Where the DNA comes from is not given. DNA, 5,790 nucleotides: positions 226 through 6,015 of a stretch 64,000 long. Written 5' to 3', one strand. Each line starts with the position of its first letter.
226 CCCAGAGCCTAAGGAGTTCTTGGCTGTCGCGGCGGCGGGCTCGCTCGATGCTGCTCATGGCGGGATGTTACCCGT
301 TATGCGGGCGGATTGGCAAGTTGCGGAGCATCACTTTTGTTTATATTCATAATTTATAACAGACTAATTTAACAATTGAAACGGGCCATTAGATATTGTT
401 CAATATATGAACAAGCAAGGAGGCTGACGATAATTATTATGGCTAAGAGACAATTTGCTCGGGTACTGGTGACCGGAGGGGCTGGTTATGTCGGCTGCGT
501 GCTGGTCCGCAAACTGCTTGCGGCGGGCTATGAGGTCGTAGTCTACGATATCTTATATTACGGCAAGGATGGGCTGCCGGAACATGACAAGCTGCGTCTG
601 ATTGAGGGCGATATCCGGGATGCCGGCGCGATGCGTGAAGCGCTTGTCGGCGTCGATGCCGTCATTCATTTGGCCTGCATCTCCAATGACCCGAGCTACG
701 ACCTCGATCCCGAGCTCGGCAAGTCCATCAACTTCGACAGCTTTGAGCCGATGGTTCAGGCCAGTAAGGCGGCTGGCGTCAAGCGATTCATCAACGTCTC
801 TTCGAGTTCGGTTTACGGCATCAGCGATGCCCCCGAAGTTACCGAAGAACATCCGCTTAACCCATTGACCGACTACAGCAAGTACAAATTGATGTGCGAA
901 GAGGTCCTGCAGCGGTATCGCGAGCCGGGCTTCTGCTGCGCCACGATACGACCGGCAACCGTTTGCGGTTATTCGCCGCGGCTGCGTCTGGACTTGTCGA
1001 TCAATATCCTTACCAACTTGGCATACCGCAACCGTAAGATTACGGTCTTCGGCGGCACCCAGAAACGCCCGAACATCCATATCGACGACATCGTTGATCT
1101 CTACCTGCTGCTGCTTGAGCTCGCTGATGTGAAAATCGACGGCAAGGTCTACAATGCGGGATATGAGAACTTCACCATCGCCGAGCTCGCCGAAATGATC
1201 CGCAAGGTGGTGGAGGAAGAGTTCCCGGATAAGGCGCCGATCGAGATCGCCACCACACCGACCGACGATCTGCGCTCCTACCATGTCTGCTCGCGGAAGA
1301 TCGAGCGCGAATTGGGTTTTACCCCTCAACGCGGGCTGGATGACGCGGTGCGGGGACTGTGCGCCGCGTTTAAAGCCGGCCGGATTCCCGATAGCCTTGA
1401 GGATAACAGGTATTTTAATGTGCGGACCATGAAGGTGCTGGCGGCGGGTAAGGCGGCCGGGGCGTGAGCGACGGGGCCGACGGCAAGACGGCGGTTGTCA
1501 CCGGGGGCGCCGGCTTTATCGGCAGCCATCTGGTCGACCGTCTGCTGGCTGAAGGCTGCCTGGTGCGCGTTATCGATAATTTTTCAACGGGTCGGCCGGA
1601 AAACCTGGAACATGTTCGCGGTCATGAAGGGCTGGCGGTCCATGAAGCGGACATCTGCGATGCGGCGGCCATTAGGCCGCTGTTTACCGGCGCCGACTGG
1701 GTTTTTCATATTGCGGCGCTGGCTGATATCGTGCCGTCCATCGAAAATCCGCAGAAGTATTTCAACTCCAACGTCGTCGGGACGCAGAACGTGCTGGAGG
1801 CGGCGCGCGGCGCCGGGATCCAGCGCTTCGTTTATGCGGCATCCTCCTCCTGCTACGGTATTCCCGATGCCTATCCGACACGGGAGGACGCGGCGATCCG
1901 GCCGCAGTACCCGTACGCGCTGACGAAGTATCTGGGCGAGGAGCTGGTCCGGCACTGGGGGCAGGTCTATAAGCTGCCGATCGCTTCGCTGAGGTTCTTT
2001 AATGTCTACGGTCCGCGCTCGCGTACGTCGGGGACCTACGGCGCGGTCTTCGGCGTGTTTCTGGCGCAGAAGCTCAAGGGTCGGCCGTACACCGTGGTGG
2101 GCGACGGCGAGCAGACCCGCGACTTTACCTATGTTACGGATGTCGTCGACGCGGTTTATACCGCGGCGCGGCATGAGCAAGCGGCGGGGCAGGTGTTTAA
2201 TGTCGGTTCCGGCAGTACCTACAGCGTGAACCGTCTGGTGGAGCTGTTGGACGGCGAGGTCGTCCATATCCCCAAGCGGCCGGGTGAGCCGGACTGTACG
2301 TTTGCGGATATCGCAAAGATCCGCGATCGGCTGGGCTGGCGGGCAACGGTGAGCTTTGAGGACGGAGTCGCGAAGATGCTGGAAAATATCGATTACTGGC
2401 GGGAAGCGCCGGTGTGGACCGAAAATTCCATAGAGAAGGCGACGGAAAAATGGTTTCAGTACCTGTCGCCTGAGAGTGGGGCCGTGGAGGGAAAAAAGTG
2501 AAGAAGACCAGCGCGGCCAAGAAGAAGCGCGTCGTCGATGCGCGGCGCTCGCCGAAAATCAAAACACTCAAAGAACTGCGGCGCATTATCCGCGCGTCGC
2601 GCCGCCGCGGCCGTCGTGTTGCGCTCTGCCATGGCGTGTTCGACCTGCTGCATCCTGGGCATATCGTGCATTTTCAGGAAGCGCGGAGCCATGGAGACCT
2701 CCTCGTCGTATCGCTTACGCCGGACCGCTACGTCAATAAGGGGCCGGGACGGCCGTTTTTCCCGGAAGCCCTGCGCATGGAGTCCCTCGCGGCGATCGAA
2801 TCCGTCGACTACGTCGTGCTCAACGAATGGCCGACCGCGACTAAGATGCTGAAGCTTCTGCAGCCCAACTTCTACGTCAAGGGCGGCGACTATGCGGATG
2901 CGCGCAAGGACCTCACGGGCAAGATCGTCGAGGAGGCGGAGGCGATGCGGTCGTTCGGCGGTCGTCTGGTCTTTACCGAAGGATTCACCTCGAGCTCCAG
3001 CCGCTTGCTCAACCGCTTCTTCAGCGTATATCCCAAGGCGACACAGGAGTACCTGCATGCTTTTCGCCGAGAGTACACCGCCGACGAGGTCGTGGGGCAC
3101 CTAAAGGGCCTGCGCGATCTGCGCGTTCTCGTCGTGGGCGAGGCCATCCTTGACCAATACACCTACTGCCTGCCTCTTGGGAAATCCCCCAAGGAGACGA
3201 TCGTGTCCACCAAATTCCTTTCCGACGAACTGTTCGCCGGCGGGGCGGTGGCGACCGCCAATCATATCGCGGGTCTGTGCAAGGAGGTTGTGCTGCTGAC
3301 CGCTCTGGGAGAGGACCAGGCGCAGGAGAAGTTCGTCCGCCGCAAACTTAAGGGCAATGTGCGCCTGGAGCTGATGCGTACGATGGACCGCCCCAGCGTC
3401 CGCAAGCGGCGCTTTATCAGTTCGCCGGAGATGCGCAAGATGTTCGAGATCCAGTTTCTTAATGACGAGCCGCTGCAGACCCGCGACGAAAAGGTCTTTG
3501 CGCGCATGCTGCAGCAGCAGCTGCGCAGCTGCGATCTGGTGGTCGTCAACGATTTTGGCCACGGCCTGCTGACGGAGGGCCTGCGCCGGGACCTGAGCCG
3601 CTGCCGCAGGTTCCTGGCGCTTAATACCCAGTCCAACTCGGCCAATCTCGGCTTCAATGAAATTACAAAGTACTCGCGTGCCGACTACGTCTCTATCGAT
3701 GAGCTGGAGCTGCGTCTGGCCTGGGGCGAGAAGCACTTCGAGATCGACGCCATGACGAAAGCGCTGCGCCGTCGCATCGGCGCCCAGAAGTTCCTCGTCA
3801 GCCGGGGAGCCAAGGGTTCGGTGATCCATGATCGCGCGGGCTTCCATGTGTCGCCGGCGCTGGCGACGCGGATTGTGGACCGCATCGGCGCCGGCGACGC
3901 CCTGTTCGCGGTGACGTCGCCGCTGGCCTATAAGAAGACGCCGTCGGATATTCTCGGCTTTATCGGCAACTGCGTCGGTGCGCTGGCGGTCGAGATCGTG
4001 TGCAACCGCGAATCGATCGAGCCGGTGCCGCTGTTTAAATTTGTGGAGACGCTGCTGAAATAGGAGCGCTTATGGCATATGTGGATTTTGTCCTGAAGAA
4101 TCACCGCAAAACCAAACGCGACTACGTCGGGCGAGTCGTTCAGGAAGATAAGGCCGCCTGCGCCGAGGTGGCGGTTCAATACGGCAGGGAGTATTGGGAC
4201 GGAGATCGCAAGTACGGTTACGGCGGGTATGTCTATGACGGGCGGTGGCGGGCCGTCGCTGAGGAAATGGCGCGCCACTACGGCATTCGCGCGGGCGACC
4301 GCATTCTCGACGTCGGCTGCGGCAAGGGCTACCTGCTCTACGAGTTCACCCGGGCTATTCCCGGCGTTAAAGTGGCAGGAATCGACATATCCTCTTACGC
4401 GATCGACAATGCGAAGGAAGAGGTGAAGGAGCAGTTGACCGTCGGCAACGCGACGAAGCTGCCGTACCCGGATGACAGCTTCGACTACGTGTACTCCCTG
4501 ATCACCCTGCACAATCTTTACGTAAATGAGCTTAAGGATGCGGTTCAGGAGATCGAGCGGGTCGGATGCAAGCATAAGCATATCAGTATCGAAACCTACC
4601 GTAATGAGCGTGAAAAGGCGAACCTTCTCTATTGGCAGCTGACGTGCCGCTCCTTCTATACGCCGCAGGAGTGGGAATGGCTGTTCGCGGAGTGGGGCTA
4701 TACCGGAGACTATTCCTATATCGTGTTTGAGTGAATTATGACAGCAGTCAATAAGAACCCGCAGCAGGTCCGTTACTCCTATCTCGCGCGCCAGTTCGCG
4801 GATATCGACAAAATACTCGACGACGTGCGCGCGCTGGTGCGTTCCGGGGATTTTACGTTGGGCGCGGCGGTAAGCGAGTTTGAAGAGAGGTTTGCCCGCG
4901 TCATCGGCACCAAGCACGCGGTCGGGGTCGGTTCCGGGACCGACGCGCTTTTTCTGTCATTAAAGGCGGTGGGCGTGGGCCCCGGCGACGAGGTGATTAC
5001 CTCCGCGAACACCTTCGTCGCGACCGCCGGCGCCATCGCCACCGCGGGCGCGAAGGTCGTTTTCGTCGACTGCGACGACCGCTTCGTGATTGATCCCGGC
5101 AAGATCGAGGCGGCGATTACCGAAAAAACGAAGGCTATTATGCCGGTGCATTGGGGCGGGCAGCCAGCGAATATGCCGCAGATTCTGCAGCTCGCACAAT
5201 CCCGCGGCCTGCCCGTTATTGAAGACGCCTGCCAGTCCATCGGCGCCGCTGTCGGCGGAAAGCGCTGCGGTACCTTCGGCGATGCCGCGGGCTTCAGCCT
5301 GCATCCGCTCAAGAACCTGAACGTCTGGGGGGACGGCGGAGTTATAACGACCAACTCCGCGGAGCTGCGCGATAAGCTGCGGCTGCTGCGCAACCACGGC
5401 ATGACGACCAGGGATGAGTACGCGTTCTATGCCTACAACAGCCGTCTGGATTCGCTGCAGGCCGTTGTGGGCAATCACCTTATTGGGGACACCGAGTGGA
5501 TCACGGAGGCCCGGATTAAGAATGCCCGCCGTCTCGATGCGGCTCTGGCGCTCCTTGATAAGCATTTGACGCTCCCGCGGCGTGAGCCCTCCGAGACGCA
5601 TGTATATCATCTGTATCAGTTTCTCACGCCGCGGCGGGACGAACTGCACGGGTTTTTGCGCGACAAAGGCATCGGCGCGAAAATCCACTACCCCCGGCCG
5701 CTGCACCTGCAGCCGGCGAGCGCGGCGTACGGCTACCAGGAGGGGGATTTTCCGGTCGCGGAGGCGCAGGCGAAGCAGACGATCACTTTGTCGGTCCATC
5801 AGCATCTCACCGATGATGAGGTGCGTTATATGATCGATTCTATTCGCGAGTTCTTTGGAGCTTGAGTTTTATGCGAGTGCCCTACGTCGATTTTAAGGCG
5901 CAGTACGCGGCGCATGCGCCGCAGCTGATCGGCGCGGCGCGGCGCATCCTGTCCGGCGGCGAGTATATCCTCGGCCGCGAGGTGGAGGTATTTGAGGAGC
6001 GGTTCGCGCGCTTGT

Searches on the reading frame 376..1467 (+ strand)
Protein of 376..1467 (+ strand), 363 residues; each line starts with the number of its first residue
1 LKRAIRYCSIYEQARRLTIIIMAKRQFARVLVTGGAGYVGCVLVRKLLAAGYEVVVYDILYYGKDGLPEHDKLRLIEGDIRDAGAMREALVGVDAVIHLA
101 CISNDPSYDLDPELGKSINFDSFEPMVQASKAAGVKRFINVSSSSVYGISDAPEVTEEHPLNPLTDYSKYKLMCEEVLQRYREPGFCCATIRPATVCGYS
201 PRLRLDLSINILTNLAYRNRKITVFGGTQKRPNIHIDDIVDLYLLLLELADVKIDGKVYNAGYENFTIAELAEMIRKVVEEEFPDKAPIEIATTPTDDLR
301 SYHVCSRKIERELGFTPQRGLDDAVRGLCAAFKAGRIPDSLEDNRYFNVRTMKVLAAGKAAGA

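Call 7: search_protein_families(library=ncbifam, proteins=[window:376-1467:+], max_evalue=0.00001)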
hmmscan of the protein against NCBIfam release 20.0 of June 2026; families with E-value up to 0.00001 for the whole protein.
window:376-1467:+ (363 aa): 25 families
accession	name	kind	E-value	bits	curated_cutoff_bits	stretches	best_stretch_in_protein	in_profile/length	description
TIGR01179.1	galE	equivalog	1.2e-35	122.9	262.3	1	29-325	1-318/332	UDP-glucose 4-epimerase GalE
TIGR04180.1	EDH_00030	hypoth_equivalog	3.5e-25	88.7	475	1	30-282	1-259/297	NAD-dependent 4,6-dehydratase LegB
TIGR01181.1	dTDP_gluc_dehyt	equivalog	5.3e-23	81.6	365.1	1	29-326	1-305/321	dTDP-glucose 4,6-dehydratase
TIGR03466.1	HpnA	hypoth_equivalog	3.1e-20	72.3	367.65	1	29-285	2-252/327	hopanoid-associated sugar epimerase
NF043036.1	ErythonDh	equivalog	5.9e-19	68.4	325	1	29-188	2-170/321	D-erythronate dehydrogenase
NF007956.0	PRK10675.1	subfamily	7e-19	68.1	394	1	29-325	2-322/338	UDP-glucose 4-epimerase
NF008872.0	PRK11908.1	equivalog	5.9e-16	58.4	294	1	29-333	3-336/349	bifunctional UDP-4-keto-pentose/UDP-xylose synthase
TIGR02197.1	heptose_epim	equivalog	1.4e-15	57.2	274.6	1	30-180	1-151/316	ADP-glyceromanno-heptose 6-epimerase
NF011728.1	PRK15181.1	equivalog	2.2e-13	49.9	760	1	20-277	11-280/348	Vi polysaccharide biosynthesis UDP-N-acetylglucosaminuronic acid C-4 epimerase TviC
NF052578.1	StrlDmthSdmBMthl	equivalog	2.3e-13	50.6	600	1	30-279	3-245/328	sterol demethylase protein SdmB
NF042422.1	oxyalk_red_OleD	equivalog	9.7e-13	48.2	580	1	29-199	2-171/329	2-alkyl-3-oxoalkanoate reductase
NF042423.1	oxyalk_red_Shew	equivalog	6.7e-11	41.8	580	1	24-198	5-176/331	2-alkyl-3-oxoalkanoate reductase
NF007582.0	PRK10217.1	equivalog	1.2e-10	41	698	1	29-328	3-327/355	dTDP-glucose 4,6-dehydratase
NF004520.0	PRK05865.1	equivalog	1.6e-10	39.5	1509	1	29-199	2-131/854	sugar epimerase family protein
NF005998.1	PRK08125.1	equivalog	1.8e-10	39.9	777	1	14-281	302-587/649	bifunctional UDP-4-amino-4-deoxy-L-arabinose formyltransferase/UDP-glucuronic acid oxidase ArnA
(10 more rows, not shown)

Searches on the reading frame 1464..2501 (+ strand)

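Call 7: search_protein_families(library=ncbifam, proteins=[window:1464-2501:+], max_evalue=0.00001)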
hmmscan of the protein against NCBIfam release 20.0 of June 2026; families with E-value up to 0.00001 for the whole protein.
window:1464-2501:+ (345 aa): 30 families (the best 25 are shown)
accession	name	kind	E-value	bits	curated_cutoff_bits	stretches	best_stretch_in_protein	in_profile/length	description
TIGR04180.1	EDH_00030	hypoth_equivalog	4.4e-52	177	475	1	11-263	2-253/297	NAD-dependent 4,6-dehydratase LegB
TIGR01179.1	galE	equivalog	3.5e-51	174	262.3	1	11-297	3-312/332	UDP-glucose 4-epimerase GalE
TIGR01181.1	dTDP_gluc_dehyt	equivalog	1e-45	156.3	365.1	1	11-307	3-309/321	dTDP-glucose 4,6-dehydratase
NF011728.1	PRK15181.1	equivalog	5.1e-42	144.1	760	1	8-262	16-278/348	Vi polysaccharide biosynthesis UDP-N-acetylglucosaminuronic acid C-4 epimerase TviC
TIGR02197.1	heptose_epim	equivalog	4.1e-37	128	274.6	1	11-309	2-313/316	ADP-glyceromanno-heptose 6-epimerase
NF007490.0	PRK10084.1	subfamily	2e-31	109.3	649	2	11-115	4-112/361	dTDP-glucose 4,6-dehydratase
NF007582.0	PRK10217.1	equivalog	4.9e-30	104.8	698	1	9-250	3-254/355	dTDP-glucose 4,6-dehydratase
NF007956.0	PRK10675.1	subfamily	1e-28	100.5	394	1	10-301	3-321/338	UDP-glucose 4-epimerase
NF042422.1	oxyalk_red_OleD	equivalog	2.4e-22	79.7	580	1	11-262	4-246/329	2-alkyl-3-oxoalkanoate reductase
TIGR03466.1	HpnA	hypoth_equivalog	5.7e-22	78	367.65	1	9-167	2-157/327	hopanoid-associated sugar epimerase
TIGR01472.1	gmd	equivalog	3.6e-21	75.8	415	1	8-261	1-263/342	GDP-mannose 4,6-dehydratase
NF042423.1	oxyalk_red_Shew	equivalog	1.6e-19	70.2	580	1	8-235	9-221/331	2-alkyl-3-oxoalkanoate reductase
NF008360.0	PRK11150.1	equivalog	5e-18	65.3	452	1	11-258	3-246/310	ADP-glyceromanno-heptose 6-epimerase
NF047922.1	GDPFucSynFcl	equivalog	3.6e-17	62.8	500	1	78-305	55-297/308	GDP-L-fucose synthase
NF008872.0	PRK11908.1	equivalog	7e-16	58.2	294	1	10-268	4-273/349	bifunctional UDP-4-keto-pentose/UDP-xylose synthase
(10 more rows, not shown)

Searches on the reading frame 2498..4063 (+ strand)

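Call 7: search_protein_families(library=ncbifam, proteins=[window:2498-4063:+], max_evalue=0.00001)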
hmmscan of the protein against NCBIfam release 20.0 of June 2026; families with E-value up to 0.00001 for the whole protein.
window:2498-4063:+ (521 aa): 8 families
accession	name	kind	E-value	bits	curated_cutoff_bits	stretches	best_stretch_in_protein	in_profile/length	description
NF008454.0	PRK11316.1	equivalog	8.9e-46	156.5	521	2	20-134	321-437/475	bifunctional D-glycero-beta-D-manno-heptose-7-phosphate kinase/D-glycero-beta-D-manno-heptose 1-phosphate adenylyltransferase HldE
TIGR02199.1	rfaE_dom_II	equivalog_domain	6.9e-30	103.8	181.5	1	31-169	3-137/144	D-glycero-beta-D-manno-heptose 1-phosphate adenylyltransferase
TIGR02198.1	rfaE_dom_I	equivalog_domain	1.8e-27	96.3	345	1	205-481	5-280/315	D-glycero-beta-D-manno-heptose-7-phosphate kinase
TIGR00125.1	cyt_tran_rel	domain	1.2e-12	47.9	27.7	1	42-104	2-63/65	adenylyltransferase/cytidyltransferase family protein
TIGR02152.1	D_ribokin_bact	equivalog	6.6e-09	35.5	299.65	0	392-505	173-288/298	ribokinase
TIGR01518.1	g3p_cytidyltrns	equivalog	7.3e-08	32.6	165.4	1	43-133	2-93/125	glycerol-3-phosphate cytidylyltransferase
TIGR03168.1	1-PFK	subfamily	1.1e-06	27.8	216.4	1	419-473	204-257/305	hexose kinase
TIGR03828.1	pfkB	equivalog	4.3e-06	26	292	0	419-472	204-256/305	1-phosphofructokinase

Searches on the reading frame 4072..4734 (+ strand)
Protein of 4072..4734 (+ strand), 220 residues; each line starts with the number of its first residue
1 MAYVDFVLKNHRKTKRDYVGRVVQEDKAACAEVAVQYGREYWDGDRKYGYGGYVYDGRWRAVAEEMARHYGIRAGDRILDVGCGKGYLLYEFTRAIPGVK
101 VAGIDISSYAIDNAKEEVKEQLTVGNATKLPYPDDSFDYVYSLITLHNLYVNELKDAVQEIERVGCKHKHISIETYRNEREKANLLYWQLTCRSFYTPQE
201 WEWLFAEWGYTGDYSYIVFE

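Call 7: search_protein_families(library=ncbifam, proteins=[window:4072-4734:+], max_evalue=0.00001)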
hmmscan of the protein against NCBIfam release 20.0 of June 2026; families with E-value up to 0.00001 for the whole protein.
window:4072-4734:+ (220 aa): 26 families (the best 25 are shown)
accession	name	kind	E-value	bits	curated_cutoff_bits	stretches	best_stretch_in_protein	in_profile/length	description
TIGR01934.1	MenG_MenH_UbiE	subfamily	1.3e-13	50.8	158.35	1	57-173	25-141/223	ubiquinone/menaquinone biosynthesis methyltransferase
NF045667.1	MTase_DVU1556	equivalog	4.3e-13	49.2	155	1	62-164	10-110/213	DVU_1556 family methyltransferase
NF043040.1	corrin_prot_MT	hypoth_equivalog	1.6e-12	47.3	180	1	57-164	25-138/216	corrinoid protein-associated methyltransferase CpaM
NF001244.0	PRK00216.1-5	equivalog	5.3e-12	45.5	216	1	58-181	35-161/236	bifunctional demethylmenaquinone methyltransferase/2-methoxy-6-polyprenyl-1,4-benzoquinol methylase UbiE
NF001243.0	PRK00216.1-4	equivalog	3.8e-11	42.8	235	1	61-175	34-154/237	demethylmenaquinone methyltransferase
NF004452.0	PRK05785.1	equivalog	4.5e-11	42.7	207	1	55-173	33-146/228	hypothetical protein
TIGR02752.1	MenG_heptapren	equivalog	5.5e-11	42.4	419.85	1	63-175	34-152/231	demethylmenaquinone methyltransferase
NF040539.1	AST_met_ArsM_2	exception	8.3e-11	42.2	240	1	76-164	58-154/262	putative arsinothricin biosynthesis methyltransferase ArsM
NF001241.0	PRK00216.1-2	equivalog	1.9e-10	40.8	327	1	57-166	37-140/231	demethylmenaquinone methyltransferase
TIGR02072.1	BioC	equivalog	3.9e-10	40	184.95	1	76-164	36-123/244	malonyl-ACP O-methyltransferase BioC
NF008300.0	PRK11088.1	equivalog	1.2e-09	38.1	303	1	58-143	70-158/272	23S rRNA (guanine(745)-N(1))-methyltransferase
NF047649.1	MTase_UXPK_star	exception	3.4e-09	36.1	460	1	72-164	75-172/283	methyltransferase/UXPK-star double selenoprotein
NF007610.0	PRK10258.1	equivalog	1.2e-08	34.6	342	1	60-169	28-134/251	malonyl-ACP O-methyltransferase BioC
NF045825.1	FAmtase_mtf2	equivalog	3.7e-08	32.9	400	1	74-186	58-168/248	fatty-acid O-methyltransferase Mtf2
TIGR02021.1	BchM-ChlM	equivalog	4.5e-08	32.8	158.9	1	73-170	53-149/218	magnesium protoporphyrin IX methyltransferase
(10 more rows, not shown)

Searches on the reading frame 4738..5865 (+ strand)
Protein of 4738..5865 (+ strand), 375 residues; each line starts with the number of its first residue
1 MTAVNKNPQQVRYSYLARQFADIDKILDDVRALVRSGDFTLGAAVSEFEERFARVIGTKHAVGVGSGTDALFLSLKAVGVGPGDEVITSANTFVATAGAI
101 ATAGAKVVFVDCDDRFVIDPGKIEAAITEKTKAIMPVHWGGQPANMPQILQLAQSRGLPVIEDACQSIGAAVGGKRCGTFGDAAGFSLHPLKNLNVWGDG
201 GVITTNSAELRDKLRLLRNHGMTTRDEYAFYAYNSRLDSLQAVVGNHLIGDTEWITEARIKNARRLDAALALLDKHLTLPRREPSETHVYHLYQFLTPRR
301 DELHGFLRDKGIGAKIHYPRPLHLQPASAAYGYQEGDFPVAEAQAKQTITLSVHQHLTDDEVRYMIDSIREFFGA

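Call 7: search_protein_families(library=ncbifam, proteins=[window:4738-5865:+], max_evalue=0.00001)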
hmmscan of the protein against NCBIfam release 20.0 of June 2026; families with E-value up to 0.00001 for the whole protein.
window:4738-5865:+ (375 aa): 21 families
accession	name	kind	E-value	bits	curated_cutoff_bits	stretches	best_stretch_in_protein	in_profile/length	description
TIGR03588.1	PseC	equivalog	3.9e-72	243.2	423.5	1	28-372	15-379/380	UDP-4-amino-4,6-dideoxy-N-acetyl-beta-L-altrosamine transaminase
NF008687.0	PRK11706.1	equivalog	6.4e-57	193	375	1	48-373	36-374/375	dTDP-4-amino-4,6-dideoxygalactose transaminase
NF008658.2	PRK11658.1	equivalog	1.2e-53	182.1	631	1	27-372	17-376/379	UDP-4-amino-4-deoxy-L-arabinose aminotransferase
TIGR04181.1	NHT_00031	hypoth_equivalog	2e-47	161.8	420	1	40-351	27-356/359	LegC family aminotransferase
TIGR02379.1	ECA_wecE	subfamily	1.2e-46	159.2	434.85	1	49-373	37-375/376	dTDP-4-amino-4,6-dideoxy-D-glucose transaminase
NF011936.0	PRK15407.1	equivalog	6.1e-44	150.4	423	2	38-221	60-251/440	lipopolysaccharide biosynthesis protein RfbH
TIGR04427.1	PLP_DesI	equivalog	2e-41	142.4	650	1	42-370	51-380/390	dTDP-4-dehydro-6-deoxyglucose aminotransferase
NF004770.0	PRK06108.1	subfamily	8.7e-11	41.2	422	1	41-163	78-209/396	pyridoxal phosphate-dependent aminotransferase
NF004621.0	PRK05957.1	equivalog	1.2e-10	40.7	498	1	56-137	86-167/389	pyridoxal phosphate-dependent aminotransferase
NF006096.0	PRK08248.1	equivalog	2.4e-10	39.6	726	1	47-164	68-186/431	homocysteine synthase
NF005816.0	PRK07682.1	equivalog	1.8e-09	36.7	620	1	62-135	95-168/390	aminotransferase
NF004975.0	PRK06348.1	equivalog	6.8e-08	31.9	549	1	37-135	67-167/384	pyridoxal phosphate-dependent aminotransferase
NF006569.0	PRK09082.1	subfamily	4.8e-07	29.2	420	1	48-135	80-168/386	methionine aminotransferase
NF005305.0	PRK06836.1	equivalog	6.4e-07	28.9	376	1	67-135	107-175/396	pyridoxal phosphate-dependent aminotransferase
NF002878.0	PRK03321.1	subfamily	1e-06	27.7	374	1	45-135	59-150/352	histidinol-phosphate transaminase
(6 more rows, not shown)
